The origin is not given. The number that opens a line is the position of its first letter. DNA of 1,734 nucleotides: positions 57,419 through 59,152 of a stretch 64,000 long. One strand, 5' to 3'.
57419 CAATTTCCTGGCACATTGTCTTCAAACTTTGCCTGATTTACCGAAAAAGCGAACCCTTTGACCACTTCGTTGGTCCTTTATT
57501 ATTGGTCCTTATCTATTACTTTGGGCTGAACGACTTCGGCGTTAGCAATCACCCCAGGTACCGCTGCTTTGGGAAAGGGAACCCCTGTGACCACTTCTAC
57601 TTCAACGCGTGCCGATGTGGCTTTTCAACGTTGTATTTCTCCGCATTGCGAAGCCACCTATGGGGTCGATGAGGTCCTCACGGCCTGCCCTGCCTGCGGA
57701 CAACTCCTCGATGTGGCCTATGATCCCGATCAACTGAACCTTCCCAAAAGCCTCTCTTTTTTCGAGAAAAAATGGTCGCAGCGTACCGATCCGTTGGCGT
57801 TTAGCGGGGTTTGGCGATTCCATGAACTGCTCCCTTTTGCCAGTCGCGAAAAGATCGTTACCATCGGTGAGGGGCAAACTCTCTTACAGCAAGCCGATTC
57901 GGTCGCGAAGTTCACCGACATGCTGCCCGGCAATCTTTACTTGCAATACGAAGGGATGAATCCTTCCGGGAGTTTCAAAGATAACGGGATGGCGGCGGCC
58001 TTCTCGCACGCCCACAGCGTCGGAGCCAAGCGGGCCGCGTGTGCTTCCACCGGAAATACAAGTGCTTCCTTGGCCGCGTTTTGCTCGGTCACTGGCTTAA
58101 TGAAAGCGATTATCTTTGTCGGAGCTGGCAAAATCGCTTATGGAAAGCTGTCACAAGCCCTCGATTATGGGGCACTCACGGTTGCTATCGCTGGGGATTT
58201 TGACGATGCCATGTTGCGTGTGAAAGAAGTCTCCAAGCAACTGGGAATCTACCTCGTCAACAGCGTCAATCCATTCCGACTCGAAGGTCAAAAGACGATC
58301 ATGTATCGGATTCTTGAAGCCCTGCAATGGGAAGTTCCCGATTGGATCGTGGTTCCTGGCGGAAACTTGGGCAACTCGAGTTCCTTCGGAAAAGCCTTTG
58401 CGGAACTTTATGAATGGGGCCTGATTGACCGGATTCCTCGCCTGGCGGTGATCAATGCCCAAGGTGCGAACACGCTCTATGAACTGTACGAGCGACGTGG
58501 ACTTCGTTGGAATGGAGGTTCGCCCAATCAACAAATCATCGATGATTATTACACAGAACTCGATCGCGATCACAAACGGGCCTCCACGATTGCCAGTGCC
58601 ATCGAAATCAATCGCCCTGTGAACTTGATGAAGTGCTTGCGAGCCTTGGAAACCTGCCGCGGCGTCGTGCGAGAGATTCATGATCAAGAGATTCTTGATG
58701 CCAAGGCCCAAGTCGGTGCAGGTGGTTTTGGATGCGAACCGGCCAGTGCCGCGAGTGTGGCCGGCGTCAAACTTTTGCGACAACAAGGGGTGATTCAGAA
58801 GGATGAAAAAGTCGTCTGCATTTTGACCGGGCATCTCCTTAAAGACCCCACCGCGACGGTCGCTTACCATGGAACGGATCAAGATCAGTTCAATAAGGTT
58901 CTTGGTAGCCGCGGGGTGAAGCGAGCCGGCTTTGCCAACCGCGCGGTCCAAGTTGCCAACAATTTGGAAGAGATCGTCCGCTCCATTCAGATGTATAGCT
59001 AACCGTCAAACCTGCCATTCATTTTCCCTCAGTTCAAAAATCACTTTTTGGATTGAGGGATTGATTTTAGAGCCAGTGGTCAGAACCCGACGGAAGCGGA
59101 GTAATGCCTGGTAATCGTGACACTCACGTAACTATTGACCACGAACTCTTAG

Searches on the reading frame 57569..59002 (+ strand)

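Call 82: search_protein_families(library=pfam, proteins=[window:57569-59002:+], max_evalue=0.00001)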
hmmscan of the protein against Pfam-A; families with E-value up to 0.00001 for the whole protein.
window:57569-59002:+ (477 aa): 1 family
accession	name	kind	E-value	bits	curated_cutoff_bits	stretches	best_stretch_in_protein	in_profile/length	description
PF00291.31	PALP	-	5.3e-51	174.1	35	1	98-421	2-295/295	Pyridoxal-phosphate dependent enzyme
